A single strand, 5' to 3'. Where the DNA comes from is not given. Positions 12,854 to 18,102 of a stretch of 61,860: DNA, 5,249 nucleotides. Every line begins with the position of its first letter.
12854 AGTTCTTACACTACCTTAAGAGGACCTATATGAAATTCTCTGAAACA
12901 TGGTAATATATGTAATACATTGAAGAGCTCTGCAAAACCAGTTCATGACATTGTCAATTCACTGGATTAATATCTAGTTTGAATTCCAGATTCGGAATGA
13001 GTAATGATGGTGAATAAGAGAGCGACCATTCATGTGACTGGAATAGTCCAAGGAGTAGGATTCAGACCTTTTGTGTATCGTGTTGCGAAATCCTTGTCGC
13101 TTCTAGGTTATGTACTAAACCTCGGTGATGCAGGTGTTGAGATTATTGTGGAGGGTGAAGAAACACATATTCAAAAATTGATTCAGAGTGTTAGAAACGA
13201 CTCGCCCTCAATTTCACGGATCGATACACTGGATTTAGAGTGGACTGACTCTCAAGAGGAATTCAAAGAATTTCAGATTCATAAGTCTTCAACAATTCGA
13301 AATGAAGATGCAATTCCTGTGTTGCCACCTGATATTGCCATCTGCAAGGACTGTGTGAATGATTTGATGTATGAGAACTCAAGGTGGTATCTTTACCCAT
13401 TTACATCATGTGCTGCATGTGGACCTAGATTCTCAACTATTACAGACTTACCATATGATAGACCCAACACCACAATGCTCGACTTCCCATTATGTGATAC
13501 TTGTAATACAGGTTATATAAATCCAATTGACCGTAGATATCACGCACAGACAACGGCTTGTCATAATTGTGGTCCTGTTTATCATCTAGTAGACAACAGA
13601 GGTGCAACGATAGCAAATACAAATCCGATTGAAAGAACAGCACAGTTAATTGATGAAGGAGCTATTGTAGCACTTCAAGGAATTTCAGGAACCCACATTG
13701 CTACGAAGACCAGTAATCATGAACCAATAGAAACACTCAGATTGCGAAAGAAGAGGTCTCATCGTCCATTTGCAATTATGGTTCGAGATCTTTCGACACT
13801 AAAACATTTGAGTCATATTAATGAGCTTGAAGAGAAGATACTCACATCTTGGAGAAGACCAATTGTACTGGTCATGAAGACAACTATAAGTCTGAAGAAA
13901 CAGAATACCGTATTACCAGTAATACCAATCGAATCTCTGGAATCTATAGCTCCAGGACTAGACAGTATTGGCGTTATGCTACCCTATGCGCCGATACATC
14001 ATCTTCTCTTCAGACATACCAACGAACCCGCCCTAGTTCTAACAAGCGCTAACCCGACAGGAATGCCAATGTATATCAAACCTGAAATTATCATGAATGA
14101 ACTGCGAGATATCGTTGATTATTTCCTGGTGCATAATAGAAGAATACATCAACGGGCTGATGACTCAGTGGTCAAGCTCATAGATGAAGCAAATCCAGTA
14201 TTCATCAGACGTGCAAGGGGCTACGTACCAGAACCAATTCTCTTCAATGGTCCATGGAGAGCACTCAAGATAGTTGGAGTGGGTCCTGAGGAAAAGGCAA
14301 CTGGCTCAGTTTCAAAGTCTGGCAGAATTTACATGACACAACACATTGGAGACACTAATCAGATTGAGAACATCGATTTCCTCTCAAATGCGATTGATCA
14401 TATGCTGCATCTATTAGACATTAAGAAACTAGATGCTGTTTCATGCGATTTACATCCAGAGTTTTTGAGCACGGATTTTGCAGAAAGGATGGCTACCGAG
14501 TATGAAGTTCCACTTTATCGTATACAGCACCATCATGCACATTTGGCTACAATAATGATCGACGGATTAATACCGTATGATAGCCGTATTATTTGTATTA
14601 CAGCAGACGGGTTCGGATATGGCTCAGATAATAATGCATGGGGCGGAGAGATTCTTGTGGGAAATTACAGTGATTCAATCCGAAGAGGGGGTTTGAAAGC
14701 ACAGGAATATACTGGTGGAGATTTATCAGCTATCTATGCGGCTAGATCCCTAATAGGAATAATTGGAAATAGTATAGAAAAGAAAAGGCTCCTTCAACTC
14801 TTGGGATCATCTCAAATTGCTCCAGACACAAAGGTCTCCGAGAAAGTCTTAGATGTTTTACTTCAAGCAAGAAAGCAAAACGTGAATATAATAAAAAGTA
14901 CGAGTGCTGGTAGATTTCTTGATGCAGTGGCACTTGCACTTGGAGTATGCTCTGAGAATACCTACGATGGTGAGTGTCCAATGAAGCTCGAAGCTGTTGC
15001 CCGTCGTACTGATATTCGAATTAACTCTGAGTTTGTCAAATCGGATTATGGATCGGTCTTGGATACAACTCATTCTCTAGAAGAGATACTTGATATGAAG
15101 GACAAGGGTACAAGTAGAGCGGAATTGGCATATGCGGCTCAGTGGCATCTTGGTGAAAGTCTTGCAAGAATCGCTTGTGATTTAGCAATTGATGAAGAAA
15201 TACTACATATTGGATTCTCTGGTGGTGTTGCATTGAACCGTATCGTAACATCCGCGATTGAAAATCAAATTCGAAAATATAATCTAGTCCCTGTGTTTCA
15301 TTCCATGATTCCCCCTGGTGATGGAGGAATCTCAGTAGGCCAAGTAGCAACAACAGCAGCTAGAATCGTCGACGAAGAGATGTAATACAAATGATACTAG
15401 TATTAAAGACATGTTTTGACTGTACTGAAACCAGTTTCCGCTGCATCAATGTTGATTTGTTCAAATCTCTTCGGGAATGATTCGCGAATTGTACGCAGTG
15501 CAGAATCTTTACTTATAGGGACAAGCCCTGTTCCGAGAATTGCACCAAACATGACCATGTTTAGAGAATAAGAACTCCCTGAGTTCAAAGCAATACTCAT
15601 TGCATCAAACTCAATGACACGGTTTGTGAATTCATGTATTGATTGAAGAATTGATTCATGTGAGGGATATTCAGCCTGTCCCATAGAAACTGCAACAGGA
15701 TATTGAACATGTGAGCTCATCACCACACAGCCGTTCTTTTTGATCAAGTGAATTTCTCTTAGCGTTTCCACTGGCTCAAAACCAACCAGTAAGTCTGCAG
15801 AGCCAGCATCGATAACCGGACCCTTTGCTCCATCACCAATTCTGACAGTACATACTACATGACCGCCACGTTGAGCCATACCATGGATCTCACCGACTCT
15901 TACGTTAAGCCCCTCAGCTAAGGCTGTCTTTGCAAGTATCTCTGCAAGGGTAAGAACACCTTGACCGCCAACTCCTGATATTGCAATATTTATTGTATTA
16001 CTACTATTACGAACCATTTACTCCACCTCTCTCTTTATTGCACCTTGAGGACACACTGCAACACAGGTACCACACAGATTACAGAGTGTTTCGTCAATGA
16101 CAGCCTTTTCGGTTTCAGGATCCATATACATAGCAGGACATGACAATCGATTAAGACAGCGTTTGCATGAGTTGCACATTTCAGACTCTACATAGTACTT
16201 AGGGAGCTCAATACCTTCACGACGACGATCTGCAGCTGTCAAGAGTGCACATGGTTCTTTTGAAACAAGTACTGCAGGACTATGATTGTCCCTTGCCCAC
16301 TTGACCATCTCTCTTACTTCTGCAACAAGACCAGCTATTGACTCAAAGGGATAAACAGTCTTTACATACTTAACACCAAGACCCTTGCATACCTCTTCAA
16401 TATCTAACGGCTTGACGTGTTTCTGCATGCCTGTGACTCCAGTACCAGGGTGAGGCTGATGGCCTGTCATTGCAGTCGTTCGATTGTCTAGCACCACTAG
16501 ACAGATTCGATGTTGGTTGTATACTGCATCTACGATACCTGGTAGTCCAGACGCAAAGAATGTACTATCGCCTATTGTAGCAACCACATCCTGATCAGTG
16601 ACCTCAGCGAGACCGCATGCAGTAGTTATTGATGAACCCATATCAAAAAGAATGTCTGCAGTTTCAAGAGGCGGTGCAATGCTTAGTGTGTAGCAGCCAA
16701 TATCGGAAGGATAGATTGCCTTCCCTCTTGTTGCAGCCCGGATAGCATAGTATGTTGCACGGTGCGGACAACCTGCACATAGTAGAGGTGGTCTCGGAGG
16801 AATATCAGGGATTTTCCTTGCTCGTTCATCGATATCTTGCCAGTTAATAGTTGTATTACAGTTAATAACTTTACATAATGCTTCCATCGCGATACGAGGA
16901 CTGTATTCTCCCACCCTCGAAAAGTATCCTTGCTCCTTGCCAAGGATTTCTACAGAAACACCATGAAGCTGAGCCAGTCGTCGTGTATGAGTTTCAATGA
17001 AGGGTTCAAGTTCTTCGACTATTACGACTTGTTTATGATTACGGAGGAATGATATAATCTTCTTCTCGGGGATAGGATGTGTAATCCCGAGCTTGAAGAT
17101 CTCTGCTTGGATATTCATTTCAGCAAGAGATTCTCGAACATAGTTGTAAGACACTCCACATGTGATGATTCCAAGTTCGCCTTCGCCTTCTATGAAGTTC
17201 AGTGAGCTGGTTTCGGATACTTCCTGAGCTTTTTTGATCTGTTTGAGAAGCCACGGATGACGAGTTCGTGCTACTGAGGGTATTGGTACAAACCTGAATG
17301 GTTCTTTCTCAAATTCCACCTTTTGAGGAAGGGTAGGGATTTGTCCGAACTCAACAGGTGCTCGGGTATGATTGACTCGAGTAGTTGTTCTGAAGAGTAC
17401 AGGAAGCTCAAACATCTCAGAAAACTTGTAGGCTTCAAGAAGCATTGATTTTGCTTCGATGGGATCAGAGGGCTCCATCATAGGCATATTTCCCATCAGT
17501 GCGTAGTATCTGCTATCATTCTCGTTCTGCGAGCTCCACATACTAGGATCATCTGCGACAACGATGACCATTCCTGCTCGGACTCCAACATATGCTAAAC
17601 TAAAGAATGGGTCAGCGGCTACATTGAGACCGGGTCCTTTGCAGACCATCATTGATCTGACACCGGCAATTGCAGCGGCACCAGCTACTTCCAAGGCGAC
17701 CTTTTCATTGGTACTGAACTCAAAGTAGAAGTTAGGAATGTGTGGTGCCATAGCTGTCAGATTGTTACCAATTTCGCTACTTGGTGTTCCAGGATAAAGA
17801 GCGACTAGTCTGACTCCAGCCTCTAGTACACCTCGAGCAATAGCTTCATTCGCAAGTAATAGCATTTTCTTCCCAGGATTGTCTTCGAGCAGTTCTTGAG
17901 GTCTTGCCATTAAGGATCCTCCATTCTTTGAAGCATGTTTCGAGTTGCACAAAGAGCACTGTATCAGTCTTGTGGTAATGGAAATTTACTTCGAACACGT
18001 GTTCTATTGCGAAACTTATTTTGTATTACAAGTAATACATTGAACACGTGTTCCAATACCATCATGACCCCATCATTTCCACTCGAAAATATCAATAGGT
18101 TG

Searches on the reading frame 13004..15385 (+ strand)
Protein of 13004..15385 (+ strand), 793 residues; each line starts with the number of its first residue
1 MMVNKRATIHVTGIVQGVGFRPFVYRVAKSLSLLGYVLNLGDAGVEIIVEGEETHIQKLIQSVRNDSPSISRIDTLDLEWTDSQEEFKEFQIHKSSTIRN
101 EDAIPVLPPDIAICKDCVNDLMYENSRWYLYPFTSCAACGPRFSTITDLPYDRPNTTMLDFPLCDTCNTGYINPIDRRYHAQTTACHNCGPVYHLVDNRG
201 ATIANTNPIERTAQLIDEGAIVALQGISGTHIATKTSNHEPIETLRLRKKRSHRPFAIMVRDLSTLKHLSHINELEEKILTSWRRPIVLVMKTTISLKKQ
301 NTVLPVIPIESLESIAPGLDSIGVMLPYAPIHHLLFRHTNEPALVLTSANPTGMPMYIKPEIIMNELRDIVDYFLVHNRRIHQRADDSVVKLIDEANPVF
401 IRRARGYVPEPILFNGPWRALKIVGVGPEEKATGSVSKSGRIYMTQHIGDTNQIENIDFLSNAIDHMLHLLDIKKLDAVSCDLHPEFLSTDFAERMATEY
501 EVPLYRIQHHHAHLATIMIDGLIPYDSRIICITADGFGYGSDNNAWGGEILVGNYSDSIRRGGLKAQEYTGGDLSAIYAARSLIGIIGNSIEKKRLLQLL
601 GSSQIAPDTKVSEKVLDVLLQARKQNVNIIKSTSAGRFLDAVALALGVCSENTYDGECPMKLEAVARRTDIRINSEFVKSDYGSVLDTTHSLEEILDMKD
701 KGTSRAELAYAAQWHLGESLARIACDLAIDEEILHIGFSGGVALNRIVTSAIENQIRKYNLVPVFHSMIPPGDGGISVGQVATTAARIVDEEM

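Call 11: search_protein_families(library=pfam, proteins=[window:13004-15385:+])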
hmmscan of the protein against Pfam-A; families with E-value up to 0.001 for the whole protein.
window:13004-15385:+ (793 aa): 5 families
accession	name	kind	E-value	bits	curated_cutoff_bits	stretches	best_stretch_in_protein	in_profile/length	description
PF22521.2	HypF_C_2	-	7.1e-55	186.8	27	1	532-780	2-241/241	Carbamoyltransferase, Kae1-like Domain, second subdomain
PF01300.24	Sua5_yciO_yrdC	-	2.7e-38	131.7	25.1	1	215-403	2-177/178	Telomere recombination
PF17788.7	HypF_C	-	3e-25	89.2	23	1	422-520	5-99/99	HypF Kae1-like domain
PF00708.24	Acylphosphatase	-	4.5e-24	85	22.5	1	8-92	2-85/85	Acylphosphatase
PF07503.17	zf-HYPF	-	9.8e-22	76.9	23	2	163-195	1-33/34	HypF finger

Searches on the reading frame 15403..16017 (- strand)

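Call 11: search_protein_families(library=pfam, proteins=[window:15403-16017:-])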
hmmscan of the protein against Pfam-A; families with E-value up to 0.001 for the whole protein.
window:15403-16017:- (204 aa): 1 family
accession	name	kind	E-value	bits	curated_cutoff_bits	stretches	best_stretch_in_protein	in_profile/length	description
PF01558.24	POR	-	1.1e-38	133.6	27.4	1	17-197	1-172/173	Pyruvate ferredoxin/flavodoxin oxidoreductase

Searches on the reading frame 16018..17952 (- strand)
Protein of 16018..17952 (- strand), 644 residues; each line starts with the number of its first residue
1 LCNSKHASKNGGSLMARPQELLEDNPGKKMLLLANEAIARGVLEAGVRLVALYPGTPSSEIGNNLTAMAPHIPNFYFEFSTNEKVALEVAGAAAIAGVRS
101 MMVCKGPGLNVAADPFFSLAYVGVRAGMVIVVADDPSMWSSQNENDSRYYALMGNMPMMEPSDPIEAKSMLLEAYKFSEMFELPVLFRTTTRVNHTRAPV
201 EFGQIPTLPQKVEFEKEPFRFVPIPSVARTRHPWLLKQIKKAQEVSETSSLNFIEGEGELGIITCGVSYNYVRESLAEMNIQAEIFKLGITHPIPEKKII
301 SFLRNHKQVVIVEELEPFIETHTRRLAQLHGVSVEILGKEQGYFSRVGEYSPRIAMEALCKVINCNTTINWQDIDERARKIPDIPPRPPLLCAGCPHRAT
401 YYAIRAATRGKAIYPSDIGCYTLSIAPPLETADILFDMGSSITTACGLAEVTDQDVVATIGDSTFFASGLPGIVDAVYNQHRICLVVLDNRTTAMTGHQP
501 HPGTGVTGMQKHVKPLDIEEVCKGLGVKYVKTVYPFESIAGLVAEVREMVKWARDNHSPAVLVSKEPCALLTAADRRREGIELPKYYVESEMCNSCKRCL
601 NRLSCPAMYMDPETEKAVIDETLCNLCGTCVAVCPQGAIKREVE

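Call 11: search_protein_families(library=pfam, proteins=[window:16018-17952:-])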
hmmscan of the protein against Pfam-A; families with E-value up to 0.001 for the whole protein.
window:16018-17952:- (644 aa): 9 families
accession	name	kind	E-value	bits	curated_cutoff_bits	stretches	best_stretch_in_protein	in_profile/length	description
PF02775.26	TPP_enzyme_C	-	8.6e-20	71.5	21.9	1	417-562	1-149/151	Thiamine pyrophosphate enzyme, C-terminal TPP binding domain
PF01855.24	POR_N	-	1.1e-13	51.9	27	1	41-206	2-171/231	Pyruvate flavodoxin/ferredoxin oxidoreductase, thiamine diP-bdg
PF00037.32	Fer4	-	1.4e-08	34.6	21.1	1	618-640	2-24/24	4Fe-4S binding domain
PF13237.11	Fer4_10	-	5e-07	30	25.5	2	586-635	2-53/53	4Fe-4S dicluster domain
PF12797.12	Fer4_2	-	5.1e-06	26.5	24.5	0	617-635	3-21/22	4Fe-4S binding domain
PF12837.12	Fer4_6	-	6e-06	26.4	25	1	617-639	2-24/24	4Fe-4S binding domain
PF13187.11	Fer4_9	-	1.4e-05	25.5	27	1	592-639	1-52/52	4Fe-4S dicluster domain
PF12838.12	Fer4_7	-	5.5e-05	24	27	1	593-638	2-52/52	4Fe-4S dicluster domain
PF14697.11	Fer4_21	-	0.00061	20.3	35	0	588-640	3-58/59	4Fe-4S dicluster domain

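Call 28: find_encoding_contigs(protein=window:16018-17910:-, flank=10000, max_places=10)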
Protein window:16018-17910:- (630 aa): 5 contigs read that carry it; 4 places shown.
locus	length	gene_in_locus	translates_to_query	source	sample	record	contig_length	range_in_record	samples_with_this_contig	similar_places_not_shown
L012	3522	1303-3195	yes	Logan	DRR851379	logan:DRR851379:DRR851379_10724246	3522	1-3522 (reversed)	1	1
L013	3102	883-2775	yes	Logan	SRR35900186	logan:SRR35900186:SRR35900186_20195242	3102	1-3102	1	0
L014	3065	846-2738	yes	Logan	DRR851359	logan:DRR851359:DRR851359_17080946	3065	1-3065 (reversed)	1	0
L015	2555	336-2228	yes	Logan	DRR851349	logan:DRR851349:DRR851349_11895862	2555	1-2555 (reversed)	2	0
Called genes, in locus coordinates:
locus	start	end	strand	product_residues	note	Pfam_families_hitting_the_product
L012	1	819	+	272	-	?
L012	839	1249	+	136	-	-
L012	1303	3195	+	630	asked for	PF01855:POR_N, PF13237:Fer4_10 (faint), PF02775:TPP_enzyme_C, PF12797:Fer4_2 (faint), PF00037:Fer4, PF12837:Fer4_6 (weak)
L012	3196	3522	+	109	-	?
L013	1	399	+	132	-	?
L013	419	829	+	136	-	-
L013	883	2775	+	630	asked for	PF01855:POR_N, PF13237:Fer4_10 (faint), PF02775:TPP_enzyme_C, PF12797:Fer4_2 (faint), PF00037:Fer4, PF12837:Fer4_6 (weak)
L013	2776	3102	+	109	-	?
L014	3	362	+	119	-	?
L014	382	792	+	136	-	-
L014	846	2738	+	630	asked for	PF01855:POR_N, PF13237:Fer4_10 (faint), PF02775:TPP_enzyme_C, PF12797:Fer4_2 (faint), PF00037:Fer4, PF12837:Fer4_6 (weak)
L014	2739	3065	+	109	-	?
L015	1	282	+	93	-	?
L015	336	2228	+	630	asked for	PF01855:POR_N, PF13237:Fer4_10 (faint), PF02775:TPP_enzyme_C, PF12797:Fer4_2 (faint), PF00037:Fer4, PF12837:Fer4_6 (weak)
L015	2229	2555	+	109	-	?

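Call 32: find_homologous_proteins(query=window:16018-17910:-, max_evalue=1e-100)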
Query window:16018-17910:- (630 aa): 7937 proteins with E <= 1e-100 among 8000 candidates; the best 120 are listed.
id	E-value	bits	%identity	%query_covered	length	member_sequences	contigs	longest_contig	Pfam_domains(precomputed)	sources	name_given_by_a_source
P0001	0.0e+0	1448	100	100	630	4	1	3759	PF01855.25,PF02775.27,PF12797.13,PF12837.13,PF00037.33,PF13237.12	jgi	-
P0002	0.0e+0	1399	96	100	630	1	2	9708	PF01855.25,PF02775.27,PF12797.13,PF12837.13,PF00037.33,PF13237.12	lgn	-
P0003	0.0e+0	1399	96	100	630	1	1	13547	PF01855.25,PF02775.27,PF12797.13,PF00037.33,PF13237.12,PF13187.12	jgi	-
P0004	0.0e+0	1391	96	100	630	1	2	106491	PF01855.25,PF02775.27,PF12797.13,PF12837.13,PF00037.33,PF13237.12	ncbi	ncbi:MAG: indolepyruvate ferredoxin oxidoreductase subunit alpha [Candidatus Thorarchaeota archaeon]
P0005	0.0e+0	1375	93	100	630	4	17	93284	PF01855.25,PF02775.27,PF12797.13,PF12837.13,PF00037.33,PF13237.12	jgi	jgi:indolepyruvate ferredoxin oxidoreductase alpha subunit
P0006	0.0e+0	1372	93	100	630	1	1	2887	PF01855.25,PF02775.27,PF12797.13,PF12837.13,PF00037.33,PF13237.12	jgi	jgi:indolepyruvate ferredoxin oxidoreductase alpha subunit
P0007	0.0e+0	1365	93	100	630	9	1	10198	PF01855.25,PF02775.27,PF12797.13,PF12837.13,PF00037.33,PF13237.12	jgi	jgi:indolepyruvate ferredoxin oxidoreductase alpha subunit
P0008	0.0e+0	1364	93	100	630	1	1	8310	PF01855.25,PF02775.27,PF12797.13,PF12837.13,PF00037.33,PF13237.12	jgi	jgi:indolepyruvate ferredoxin oxidoreductase alpha subunit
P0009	0.0e+0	1354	92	100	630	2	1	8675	PF01855.25,PF02775.27,PF12797.13,PF00037.33,PF13237.12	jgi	jgi:indolepyruvate ferredoxin oxidoreductase alpha subunit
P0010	0.0e+0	1299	88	100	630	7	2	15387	PF01855.25,PF02775.27,PF12797.13,PF12837.13,PF00037.33,PF12838.13,PF13237.12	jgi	jgi:indolepyruvate ferredoxin oxidoreductase alpha subunit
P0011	0.0e+0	1290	87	100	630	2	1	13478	PF01855.25,PF02775.27,PF12797.13,PF12837.13,PF00037.33,PF13237.12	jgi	jgi:indolepyruvate ferredoxin oxidoreductase alpha subunit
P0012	0.0e+0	1287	87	100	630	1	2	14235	PF01855.25,PF02775.27,PF12797.13,PF12837.13,PF00037.33,PF13237.12,PF13187.12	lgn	-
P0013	0.0e+0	1285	87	100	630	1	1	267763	PF01855.25,PF02775.27,PF12797.13,PF12837.13,PF00037.33,PF13237.12,PF13187.12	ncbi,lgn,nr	ncbi:MAG: indolepyruvate ferredoxin oxidoreductase subunit alpha [Candidatus Thorarchaeota archaeon]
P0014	0.0e+0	1283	86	100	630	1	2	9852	PF01855.25,PF02775.27,PF12797.13,PF12837.13,PF00037.33,PF13237.12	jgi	-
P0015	0.0e+0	1275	87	100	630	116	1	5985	PF14697.12,PF01855.25,PF02775.27,PF12797.13,PF12837.13,PF00037.33,PF12838.13,PF13237.12,PF13187.12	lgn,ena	-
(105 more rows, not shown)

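Call 33: find_encoding_contigs(protein=P0004, flank=10000, max_places=3)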
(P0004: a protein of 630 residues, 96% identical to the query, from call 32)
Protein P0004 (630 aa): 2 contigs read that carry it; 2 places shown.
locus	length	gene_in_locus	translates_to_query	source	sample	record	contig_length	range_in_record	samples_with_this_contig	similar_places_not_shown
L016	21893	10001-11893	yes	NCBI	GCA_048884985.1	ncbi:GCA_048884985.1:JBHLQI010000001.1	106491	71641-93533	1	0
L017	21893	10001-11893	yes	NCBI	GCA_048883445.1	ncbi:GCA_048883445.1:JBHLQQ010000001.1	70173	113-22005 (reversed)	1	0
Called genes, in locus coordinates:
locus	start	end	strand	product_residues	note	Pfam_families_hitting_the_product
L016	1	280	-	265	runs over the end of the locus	PF00696:AA_kinase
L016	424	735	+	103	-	PF00338:Ribosomal_S10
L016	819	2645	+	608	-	PF13522:GATase_6, PF13537:GATase_7, PF13580:SIS_2 (faint), PF01380:SIS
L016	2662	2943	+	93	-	-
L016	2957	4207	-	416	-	PF00266:Aminotran_5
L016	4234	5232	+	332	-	-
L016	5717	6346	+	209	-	-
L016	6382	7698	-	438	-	PF01488:Shikimate_DH (weak), PF03435:Sacchrp_dh_NADP, PF16653:Sacchrp_dh_C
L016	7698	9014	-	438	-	PF05222:AlaDh_PNT_N, PF01262:AlaDh_PNT_C (weak)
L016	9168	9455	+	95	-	-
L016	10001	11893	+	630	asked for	PF01855:POR_N, PF02775:TPP_enzyme_C, PF12797:Fer4_2 (faint), PF13237:Fer4_10 (weak), PF00037:Fer4, PF12837:Fer4_6 (weak)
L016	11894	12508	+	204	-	PF01558:POR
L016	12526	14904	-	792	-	PF00708:Acylphosphatase, PF07503:zf-HYPF, PF01300:Sua5_yciO_yrdC, PF17788:HypF_C, PF22521:HypF_C_2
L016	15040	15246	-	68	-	-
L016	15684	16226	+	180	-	-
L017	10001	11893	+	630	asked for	PF01855:POR_N, PF02775:TPP_enzyme_C, PF12797:Fer4_2 (faint), PF13237:Fer4_10 (weak), PF00037:Fer4, PF12837:Fer4_6 (weak)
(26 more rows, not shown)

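Call 34: find_encoding_contigs(protein=P0005, flank=10000, max_places=3)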
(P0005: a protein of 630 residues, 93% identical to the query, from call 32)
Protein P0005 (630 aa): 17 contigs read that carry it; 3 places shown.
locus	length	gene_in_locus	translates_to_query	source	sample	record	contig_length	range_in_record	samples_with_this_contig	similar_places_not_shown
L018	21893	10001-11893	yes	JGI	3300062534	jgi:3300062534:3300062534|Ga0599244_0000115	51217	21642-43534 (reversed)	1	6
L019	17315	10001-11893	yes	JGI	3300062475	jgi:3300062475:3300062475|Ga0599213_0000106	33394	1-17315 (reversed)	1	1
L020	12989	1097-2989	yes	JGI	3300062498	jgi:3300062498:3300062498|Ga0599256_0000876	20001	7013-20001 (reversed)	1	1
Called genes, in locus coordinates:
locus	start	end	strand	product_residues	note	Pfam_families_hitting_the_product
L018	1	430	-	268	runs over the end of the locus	PF00696:AA_kinase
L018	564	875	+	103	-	PF00338:Ribosomal_S10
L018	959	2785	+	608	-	PF13522:GATase_6, PF13537:GATase_7, PF13580:SIS_2 (faint), PF01380:SIS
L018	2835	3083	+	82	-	-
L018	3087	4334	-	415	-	PF00266:Aminotran_5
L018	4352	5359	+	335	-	PF01909:NTP_transf_2 (faint)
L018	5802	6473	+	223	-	-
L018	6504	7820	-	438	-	PF01488:Shikimate_DH (weak), PF03435:Sacchrp_dh_NADP, PF16653:Sacchrp_dh_C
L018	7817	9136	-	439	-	PF05222:AlaDh_PNT_N, PF01262:AlaDh_PNT_C (weak)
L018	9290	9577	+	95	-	-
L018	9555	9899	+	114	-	-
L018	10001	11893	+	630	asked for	PF01855:POR_N, PF02775:TPP_enzyme_C, PF12797:Fer4_2 (faint), PF13237:Fer4_10 (weak), PF00037:Fer4, PF12837:Fer4_6 (weak)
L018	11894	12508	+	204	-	PF01558:POR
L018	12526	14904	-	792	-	PF00708:Acylphosphatase, PF07503:zf-HYPF, PF01300:Sua5_yciO_yrdC, PF17788:HypF_C, PF22521:HypF_C_2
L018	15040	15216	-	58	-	-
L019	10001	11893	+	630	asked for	PF01855:POR_N, PF02775:TPP_enzyme_C, PF12797:Fer4_2 (faint), PF13237:Fer4_10 (weak), PF00037:Fer4, PF12837:Fer4_6 (weak)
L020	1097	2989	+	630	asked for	PF01855:POR_N, PF02775:TPP_enzyme_C, PF12797:Fer4_2 (faint), PF13237:Fer4_10 (weak), PF00037:Fer4, PF12837:Fer4_6 (weak)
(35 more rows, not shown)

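Call 35: find_encoding_contigs(protein=P0013, flank=10000, max_places=3)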
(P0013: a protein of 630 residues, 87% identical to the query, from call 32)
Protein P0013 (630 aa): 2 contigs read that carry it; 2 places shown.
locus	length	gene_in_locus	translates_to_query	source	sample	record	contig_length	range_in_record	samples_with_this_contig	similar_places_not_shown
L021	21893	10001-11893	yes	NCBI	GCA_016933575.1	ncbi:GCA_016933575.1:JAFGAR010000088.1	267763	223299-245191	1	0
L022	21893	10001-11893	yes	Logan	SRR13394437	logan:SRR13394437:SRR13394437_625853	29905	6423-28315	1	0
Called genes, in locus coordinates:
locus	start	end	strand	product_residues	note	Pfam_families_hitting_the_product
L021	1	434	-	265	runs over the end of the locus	PF00696:AA_kinase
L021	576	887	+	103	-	PF00338:Ribosomal_S10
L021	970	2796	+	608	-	PF13522:GATase_6, PF13537:GATase_7, PF13580:SIS_2 (faint), PF01380:SIS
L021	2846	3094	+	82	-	-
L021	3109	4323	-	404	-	PF00266:Aminotran_5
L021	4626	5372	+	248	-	-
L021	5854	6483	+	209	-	-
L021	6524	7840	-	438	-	PF01488:Shikimate_DH (weak), PF03435:Sacchrp_dh_NADP, PF16653:Sacchrp_dh_C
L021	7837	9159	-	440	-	PF05222:AlaDh_PNT_N, PF01262:AlaDh_PNT_C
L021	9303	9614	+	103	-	-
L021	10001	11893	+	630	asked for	PF01855:POR_N, PF02775:TPP_enzyme_C, PF12797:Fer4_2 (faint), PF13237:Fer4_10 (weak), PF13187:Fer4_9 (weak), PF00037:Fer4, PF12837:Fer4_6 (weak)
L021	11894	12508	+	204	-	PF01558:POR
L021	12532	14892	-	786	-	PF00708:Acylphosphatase, PF07503:zf-HYPF, PF01300:Sua5_yciO_yrdC, PF17788:HypF_C, PF22521:HypF_C_2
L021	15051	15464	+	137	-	-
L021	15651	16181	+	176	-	-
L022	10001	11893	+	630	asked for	PF01855:POR_N, PF02775:TPP_enzyme_C, PF12797:Fer4_2 (faint), PF13237:Fer4_10 (weak), PF13187:Fer4_9 (weak), PF00037:Fer4, PF12837:Fer4_6 (weak)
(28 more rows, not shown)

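Call 38: find_related_loci(query=window:16018-17910:-, collection=metagenome_contigs, flank=6000)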
Query window:16018-17910:- (630 aa) in metagenome_contigs; peptide patterns used: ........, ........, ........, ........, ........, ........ (x = any residue, [..] = any of these).
52 stretches matched a pattern; 26 encode a relative of the query (tblastn E <= 1e-3); 25 distinct loci.
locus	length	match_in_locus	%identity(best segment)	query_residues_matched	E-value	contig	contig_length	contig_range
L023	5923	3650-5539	93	1-630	0e+0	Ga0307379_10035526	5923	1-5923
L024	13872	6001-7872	86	5-628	0e+0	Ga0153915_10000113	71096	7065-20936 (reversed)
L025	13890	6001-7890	86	1-630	0e+0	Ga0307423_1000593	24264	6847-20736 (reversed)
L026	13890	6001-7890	86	1-630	0e+0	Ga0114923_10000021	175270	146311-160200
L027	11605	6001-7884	84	1-628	0e+0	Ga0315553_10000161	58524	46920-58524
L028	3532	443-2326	83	1-628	0e+0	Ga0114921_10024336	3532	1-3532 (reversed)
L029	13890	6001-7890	84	1-630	0e+0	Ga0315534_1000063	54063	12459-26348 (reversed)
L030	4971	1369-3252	84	1-628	0e+0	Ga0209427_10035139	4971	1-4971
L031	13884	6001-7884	83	1-628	0e+0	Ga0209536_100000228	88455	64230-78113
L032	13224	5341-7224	82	1-628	0e+0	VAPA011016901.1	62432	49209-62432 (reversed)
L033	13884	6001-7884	82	1-628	0e+0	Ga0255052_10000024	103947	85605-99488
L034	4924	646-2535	81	1-630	0e+0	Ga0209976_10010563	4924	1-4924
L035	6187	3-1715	85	60-630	0e+0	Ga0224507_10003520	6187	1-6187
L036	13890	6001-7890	86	1-630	0e+0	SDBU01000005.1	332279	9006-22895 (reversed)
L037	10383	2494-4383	93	1-630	0e+0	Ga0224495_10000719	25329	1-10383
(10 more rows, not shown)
